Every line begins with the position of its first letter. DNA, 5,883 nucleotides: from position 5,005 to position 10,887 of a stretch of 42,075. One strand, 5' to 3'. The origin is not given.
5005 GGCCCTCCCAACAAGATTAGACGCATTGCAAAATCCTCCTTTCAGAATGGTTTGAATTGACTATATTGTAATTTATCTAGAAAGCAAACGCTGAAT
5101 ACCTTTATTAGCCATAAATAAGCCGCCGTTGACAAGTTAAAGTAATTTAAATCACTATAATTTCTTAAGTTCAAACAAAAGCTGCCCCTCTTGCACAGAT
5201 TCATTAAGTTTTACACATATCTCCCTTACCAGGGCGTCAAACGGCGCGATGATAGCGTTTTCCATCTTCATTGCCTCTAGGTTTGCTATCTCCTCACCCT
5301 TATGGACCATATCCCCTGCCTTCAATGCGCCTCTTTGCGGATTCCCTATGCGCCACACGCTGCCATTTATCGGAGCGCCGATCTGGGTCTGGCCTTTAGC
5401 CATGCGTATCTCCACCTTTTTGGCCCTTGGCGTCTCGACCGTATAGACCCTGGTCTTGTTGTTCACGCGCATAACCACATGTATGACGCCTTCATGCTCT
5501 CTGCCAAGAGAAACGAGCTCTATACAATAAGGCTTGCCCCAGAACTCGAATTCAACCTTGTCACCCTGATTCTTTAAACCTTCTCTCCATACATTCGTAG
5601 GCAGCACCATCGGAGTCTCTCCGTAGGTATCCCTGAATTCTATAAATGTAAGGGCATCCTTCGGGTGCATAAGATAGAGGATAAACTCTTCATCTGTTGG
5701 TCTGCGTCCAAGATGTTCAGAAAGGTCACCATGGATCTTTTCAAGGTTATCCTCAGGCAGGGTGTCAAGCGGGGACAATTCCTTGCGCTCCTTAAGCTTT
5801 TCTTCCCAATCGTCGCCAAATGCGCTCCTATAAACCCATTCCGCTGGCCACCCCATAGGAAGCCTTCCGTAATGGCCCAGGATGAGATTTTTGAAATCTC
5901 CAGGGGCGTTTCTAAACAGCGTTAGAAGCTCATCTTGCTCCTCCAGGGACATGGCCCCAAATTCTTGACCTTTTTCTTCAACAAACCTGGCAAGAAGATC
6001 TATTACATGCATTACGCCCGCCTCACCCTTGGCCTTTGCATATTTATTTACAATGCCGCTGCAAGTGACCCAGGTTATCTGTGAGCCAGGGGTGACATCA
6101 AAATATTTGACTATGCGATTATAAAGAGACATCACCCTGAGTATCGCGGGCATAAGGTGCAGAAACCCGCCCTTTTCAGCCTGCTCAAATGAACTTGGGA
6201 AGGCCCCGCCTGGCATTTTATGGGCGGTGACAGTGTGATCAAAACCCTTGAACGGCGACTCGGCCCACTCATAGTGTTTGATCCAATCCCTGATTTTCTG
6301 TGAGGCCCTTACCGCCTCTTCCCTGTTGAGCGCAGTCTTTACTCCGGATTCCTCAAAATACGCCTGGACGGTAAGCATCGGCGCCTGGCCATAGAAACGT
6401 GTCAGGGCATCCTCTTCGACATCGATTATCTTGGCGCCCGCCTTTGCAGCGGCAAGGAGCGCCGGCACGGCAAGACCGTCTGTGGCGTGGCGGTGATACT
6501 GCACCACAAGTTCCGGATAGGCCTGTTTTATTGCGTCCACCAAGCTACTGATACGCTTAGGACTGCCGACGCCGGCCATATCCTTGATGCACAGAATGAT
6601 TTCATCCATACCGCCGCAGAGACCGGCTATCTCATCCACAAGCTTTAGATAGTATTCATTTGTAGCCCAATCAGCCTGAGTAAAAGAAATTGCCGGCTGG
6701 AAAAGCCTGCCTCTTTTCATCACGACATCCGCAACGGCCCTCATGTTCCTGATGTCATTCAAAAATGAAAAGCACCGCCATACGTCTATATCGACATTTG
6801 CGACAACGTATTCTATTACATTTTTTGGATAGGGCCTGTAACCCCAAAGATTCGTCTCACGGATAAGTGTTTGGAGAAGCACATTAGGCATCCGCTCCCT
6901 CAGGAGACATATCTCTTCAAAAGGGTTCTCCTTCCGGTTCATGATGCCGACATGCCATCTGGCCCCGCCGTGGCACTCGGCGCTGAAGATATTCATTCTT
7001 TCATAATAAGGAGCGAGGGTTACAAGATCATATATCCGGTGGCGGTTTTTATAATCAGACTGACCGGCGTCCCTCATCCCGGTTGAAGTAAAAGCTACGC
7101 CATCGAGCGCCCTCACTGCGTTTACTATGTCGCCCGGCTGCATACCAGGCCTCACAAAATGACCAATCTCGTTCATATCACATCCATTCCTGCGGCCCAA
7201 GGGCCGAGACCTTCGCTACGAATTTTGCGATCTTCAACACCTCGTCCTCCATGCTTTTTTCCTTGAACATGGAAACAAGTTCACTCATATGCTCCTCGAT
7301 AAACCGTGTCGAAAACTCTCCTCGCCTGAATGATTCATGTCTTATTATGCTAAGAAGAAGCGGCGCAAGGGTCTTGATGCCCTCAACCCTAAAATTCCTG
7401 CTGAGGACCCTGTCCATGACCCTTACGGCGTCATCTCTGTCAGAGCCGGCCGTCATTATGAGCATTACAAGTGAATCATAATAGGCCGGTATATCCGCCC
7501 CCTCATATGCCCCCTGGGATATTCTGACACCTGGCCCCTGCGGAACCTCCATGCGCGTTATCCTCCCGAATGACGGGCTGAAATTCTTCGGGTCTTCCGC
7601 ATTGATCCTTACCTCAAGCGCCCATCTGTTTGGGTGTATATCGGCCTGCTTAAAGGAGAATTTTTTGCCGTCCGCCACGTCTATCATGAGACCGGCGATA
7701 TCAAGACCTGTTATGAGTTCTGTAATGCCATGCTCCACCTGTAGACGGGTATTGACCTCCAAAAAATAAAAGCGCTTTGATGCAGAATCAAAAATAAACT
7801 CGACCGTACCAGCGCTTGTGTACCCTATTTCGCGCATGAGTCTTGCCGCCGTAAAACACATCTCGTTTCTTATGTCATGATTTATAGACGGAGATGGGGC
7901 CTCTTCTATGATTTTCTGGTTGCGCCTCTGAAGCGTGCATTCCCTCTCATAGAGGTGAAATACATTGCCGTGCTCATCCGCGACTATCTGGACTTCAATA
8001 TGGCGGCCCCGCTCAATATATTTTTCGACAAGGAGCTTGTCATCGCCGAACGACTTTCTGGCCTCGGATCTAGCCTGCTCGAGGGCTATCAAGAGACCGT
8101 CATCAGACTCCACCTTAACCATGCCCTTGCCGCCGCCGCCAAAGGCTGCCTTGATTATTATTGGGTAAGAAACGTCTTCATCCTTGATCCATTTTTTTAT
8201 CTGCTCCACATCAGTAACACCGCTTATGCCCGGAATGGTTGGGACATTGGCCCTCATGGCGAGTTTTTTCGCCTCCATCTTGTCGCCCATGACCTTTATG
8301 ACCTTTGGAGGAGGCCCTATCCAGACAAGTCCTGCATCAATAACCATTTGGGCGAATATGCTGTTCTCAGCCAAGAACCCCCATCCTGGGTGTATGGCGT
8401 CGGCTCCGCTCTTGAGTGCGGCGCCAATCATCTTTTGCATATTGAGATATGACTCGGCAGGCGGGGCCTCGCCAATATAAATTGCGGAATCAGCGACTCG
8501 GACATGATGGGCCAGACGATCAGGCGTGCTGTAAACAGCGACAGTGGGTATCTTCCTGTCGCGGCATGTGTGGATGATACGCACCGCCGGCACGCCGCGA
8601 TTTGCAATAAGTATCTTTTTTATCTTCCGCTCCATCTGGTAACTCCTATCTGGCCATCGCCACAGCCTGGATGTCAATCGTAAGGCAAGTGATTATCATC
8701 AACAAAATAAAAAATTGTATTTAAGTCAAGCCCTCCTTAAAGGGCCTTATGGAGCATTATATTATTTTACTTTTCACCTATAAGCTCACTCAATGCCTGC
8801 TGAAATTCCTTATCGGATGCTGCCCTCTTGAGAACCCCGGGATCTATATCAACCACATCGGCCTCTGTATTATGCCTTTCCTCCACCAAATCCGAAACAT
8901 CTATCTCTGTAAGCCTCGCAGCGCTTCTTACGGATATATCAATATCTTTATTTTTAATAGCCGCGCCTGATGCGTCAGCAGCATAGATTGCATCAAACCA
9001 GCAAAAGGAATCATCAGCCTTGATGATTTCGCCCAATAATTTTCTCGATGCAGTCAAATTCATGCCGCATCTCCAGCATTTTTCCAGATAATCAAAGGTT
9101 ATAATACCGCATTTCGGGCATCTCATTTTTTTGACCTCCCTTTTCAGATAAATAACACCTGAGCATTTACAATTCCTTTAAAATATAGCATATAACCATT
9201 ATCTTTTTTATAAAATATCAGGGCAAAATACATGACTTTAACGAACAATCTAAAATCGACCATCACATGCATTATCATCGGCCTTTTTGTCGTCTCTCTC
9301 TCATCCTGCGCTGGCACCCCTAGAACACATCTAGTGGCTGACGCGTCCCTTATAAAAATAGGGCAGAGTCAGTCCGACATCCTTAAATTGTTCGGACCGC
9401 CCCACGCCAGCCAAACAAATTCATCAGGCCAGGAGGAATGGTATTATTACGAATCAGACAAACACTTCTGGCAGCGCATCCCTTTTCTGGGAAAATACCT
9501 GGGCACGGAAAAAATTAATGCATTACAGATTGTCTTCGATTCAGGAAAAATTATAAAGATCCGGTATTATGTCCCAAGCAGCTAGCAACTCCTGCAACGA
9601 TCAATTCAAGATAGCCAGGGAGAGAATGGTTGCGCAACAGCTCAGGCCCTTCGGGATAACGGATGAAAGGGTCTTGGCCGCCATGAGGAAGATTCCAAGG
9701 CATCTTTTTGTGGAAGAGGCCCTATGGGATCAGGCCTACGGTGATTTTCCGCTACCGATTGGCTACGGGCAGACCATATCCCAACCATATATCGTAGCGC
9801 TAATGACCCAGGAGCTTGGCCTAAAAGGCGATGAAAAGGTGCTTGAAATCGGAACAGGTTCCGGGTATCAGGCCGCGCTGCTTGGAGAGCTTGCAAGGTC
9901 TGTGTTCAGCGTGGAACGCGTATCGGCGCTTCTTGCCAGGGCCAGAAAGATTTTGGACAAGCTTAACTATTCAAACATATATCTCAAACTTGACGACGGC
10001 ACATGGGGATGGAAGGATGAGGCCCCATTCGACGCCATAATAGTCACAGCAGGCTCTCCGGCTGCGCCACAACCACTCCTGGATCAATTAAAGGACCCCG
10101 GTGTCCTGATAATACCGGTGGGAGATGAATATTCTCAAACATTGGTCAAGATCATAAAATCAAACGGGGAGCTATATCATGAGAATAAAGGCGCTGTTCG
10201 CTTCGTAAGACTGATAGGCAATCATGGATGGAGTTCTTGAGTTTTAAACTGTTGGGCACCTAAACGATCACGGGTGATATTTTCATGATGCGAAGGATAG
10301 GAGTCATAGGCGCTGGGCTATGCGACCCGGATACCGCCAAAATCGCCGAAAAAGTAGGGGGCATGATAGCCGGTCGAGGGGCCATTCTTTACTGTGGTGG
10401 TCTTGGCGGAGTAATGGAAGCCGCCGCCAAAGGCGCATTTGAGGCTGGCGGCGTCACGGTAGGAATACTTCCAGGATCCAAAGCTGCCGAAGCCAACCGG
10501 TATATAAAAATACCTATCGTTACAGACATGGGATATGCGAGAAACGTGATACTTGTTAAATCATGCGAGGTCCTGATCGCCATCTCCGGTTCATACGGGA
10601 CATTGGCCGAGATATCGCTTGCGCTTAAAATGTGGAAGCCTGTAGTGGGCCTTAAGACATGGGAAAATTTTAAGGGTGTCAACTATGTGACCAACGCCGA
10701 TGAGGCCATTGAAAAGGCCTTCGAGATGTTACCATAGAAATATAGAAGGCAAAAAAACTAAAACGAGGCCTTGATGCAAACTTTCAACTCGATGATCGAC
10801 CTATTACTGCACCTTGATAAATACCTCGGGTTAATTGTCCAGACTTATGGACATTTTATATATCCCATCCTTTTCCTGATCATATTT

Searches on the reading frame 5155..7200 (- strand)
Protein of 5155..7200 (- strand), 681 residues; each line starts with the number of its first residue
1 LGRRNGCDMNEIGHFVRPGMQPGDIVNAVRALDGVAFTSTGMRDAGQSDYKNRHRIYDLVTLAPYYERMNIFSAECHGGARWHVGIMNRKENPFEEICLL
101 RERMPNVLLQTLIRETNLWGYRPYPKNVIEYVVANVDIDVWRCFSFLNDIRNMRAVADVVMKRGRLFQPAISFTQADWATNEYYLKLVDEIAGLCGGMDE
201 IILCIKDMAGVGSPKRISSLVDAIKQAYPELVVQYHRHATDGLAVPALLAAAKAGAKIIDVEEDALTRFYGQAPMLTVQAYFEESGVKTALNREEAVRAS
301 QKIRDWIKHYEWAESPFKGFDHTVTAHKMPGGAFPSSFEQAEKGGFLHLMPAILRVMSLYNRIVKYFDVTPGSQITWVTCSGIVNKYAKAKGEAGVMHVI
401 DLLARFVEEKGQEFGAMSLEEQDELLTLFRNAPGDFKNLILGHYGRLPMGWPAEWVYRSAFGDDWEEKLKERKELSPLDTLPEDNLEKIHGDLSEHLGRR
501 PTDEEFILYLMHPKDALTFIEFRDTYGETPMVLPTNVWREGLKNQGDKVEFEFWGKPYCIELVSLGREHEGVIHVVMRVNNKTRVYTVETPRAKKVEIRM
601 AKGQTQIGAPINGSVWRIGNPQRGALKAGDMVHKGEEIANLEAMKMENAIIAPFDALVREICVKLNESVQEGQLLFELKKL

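Call 16: search_protein_families(library=pfam, proteins=[window:5155-7200:-], max_evalue=0.00001)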
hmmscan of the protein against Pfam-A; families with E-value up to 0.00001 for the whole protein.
window:5155-7200:- (681 aa): 3 families
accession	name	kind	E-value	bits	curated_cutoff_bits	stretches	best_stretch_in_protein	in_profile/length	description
PF02436.23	PYC_OADA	-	2.9e-35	122.3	27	1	324-558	1-197/201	Conserved carboxylase domain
PF00364.28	Biotin_lipoyl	-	1.5e-12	47.6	22.1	1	606-678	2-73/73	Biotin-requiring enzyme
PF00682.25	HMGL-like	-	6e-09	36.1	29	1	186-301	146-258/260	HMGL-like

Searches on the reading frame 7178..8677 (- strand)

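Call 16: search_protein_families(library=pfam, proteins=[window:7178-8677:-], max_evalue=0.00001)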
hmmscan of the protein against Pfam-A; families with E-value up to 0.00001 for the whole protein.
window:7178-8677:- (499 aa): 5 families
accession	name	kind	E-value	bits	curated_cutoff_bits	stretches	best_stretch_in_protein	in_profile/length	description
PF02786.22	CPSase_L_D2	-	2.7e-67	226.8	19.8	1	132-340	1-208/211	Carbamoyl-phosphate synthase L chain, ATP binding domain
PF00289.28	Biotin_carb_N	-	2.5e-41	141.1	25.5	1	19-127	2-110/110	Biotin carboxylase, N-terminal domain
PF02785.25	Biotin_carb_C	-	1.7e-33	115.4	32.4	1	355-462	1-108/108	Biotin carboxylase C-terminal domain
PF07478.18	Dala_Dala_lig_C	-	9.6e-10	38.7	24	1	166-310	32-174/204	D-ala D-ala ligase C-terminus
PF02655.19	ATP-grasp_3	-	1.6e-07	32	23.2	1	132-313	3-158/160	ATP-grasp domain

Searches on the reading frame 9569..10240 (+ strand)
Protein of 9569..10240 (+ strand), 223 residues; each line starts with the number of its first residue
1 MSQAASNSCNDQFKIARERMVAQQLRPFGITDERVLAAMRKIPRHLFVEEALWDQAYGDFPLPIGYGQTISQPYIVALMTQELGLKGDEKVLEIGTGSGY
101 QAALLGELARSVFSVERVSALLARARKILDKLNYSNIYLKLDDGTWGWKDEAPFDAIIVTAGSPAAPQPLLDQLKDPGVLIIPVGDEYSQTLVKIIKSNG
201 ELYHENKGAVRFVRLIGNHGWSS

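Call 16: search_protein_families(library=pfam, proteins=[window:9569-10240:+], max_evalue=0.00001)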
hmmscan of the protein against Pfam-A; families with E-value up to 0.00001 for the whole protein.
window:9569-10240:+ (223 aa): 1 family
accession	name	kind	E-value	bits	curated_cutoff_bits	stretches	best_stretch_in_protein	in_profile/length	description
PF01135.25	PCMT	-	3.1e-59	200.7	20.3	1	20-218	5-208/210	Protein-L-isoaspartate(D-aspartate) O-methyltransferase (PCMT)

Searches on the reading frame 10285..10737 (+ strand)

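Call 16: search_protein_families(library=pfam, proteins=[window:10285-10737:+], max_evalue=0.00001)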
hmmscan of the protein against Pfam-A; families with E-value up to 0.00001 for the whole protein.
window:10285-10737:+ (150 aa): 2 families
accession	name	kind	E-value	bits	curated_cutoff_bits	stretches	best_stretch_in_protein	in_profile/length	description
PF18306.6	LDcluster4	-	3.3e-45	153.8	26.3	1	4-128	3-125/151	SLOG cluster4 family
PF03641.19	Lysine_decarbox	-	7.8e-07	29.8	27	1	44-114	1-73/131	Possible lysine decarboxylase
